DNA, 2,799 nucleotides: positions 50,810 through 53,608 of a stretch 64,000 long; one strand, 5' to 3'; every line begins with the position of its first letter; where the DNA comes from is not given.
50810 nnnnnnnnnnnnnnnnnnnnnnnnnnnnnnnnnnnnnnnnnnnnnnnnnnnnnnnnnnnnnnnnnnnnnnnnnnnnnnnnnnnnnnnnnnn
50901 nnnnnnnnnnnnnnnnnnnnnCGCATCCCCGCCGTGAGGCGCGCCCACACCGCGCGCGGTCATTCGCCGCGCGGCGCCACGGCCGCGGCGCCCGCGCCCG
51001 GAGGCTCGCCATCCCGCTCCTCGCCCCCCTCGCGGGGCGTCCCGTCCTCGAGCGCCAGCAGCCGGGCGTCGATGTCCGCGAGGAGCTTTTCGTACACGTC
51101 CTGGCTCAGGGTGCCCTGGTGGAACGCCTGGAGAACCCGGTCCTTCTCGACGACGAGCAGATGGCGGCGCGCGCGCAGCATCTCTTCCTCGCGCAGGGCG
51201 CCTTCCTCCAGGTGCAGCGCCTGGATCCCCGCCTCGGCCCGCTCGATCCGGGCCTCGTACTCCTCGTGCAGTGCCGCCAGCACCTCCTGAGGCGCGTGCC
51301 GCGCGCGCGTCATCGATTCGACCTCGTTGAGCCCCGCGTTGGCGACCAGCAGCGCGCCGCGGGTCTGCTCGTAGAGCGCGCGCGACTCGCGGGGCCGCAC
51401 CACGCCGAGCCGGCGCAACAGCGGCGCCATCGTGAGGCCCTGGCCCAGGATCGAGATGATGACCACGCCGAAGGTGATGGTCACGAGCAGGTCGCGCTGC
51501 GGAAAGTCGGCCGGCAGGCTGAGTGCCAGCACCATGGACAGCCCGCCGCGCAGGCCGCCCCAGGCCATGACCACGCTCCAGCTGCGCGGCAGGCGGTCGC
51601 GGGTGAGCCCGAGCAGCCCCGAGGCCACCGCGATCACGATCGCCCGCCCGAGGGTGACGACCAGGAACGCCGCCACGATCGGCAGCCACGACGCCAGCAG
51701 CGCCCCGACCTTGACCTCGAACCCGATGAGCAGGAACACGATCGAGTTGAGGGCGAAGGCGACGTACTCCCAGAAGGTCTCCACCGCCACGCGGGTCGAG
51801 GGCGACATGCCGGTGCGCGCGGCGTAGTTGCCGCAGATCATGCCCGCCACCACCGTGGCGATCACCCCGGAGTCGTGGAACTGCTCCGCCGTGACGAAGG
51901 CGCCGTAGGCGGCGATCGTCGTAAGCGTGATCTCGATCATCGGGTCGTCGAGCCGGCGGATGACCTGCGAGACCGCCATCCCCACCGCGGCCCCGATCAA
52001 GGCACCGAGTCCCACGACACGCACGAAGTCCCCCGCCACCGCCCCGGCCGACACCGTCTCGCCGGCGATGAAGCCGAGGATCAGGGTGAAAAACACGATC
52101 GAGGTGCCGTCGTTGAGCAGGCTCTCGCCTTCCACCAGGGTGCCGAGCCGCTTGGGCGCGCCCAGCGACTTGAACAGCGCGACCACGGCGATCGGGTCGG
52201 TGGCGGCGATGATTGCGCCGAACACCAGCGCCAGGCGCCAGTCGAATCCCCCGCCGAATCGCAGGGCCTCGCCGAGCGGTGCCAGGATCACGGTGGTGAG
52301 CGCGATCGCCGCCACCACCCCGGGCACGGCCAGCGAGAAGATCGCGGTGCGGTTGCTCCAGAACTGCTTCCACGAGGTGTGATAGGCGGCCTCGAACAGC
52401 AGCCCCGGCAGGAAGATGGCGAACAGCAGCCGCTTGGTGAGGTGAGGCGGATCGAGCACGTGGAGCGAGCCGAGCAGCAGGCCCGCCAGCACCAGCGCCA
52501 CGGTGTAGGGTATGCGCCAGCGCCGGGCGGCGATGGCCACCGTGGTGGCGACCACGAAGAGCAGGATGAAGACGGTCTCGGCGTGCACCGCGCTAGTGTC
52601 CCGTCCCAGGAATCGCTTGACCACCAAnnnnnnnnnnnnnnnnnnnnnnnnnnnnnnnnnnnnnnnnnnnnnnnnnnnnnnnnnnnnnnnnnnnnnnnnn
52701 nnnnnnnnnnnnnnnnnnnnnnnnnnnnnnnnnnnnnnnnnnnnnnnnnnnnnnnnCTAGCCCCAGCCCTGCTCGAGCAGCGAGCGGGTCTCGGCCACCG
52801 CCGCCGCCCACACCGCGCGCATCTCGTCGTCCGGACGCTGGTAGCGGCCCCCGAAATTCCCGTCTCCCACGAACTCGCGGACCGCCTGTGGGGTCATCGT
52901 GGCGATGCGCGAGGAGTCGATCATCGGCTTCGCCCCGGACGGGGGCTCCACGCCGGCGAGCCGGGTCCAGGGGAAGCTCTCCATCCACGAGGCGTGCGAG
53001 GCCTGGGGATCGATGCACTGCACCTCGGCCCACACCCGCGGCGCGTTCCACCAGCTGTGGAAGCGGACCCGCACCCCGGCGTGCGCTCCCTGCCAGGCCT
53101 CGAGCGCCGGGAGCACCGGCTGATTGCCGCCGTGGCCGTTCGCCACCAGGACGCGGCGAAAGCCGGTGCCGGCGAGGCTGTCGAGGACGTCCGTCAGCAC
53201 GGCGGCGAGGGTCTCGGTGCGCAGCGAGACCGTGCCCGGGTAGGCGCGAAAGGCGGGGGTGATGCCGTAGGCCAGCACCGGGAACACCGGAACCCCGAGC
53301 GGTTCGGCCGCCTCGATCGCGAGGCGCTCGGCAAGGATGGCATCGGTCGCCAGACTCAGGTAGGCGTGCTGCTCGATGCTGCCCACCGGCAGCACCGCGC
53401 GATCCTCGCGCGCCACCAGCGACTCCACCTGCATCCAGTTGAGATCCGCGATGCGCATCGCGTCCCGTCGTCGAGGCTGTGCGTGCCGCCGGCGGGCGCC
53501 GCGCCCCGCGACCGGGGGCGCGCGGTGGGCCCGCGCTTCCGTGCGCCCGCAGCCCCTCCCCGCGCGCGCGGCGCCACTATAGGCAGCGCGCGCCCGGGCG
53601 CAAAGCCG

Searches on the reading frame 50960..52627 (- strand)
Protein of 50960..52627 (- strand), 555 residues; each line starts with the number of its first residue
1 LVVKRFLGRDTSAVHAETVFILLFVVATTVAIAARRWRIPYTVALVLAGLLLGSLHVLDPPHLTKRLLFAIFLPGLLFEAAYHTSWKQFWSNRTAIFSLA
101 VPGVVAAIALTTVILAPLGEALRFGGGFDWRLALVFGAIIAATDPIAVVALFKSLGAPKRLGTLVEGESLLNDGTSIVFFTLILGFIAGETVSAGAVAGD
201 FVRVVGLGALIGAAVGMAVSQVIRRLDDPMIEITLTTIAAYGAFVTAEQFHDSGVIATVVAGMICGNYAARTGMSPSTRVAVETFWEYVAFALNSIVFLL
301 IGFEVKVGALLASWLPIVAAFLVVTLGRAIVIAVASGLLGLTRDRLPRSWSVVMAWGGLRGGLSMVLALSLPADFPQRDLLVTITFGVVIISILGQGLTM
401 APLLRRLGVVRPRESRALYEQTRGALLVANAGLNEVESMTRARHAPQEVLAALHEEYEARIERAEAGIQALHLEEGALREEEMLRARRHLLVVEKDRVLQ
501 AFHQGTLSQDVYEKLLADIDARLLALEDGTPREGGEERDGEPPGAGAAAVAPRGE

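Call 25: search_protein_families(library=pfam, proteins=[window:50960-52627:-], max_evalue=0.001)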
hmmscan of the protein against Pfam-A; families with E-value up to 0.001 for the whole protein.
window:50960-52627:- (555 aa): 1 family
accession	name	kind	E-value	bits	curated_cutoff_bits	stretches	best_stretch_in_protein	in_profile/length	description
PF00999.27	Na_H_Exchanger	-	1.1e-72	245.5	26.2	1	26-405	3-374/375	Sodium/hydrogen exchanger, transmembrane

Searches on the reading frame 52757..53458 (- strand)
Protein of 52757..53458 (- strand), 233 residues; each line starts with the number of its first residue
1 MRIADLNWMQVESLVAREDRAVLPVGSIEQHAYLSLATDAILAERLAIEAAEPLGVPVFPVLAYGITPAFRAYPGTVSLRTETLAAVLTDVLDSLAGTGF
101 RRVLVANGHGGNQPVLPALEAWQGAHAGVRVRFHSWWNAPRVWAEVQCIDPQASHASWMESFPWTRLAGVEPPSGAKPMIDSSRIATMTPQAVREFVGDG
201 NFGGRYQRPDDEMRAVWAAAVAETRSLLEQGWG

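Call 25: search_protein_families(library=pfam, proteins=[window:52757-53458:-], max_evalue=0.001)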
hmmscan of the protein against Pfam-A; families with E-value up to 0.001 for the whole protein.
window:52757-53458:- (233 aa): 1 family
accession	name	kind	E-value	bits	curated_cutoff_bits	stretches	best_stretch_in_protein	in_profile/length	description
PF02633.19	Creatininase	-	2.1e-40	139.1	31.3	1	4-194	1-179/238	Creatinine amidohydrolase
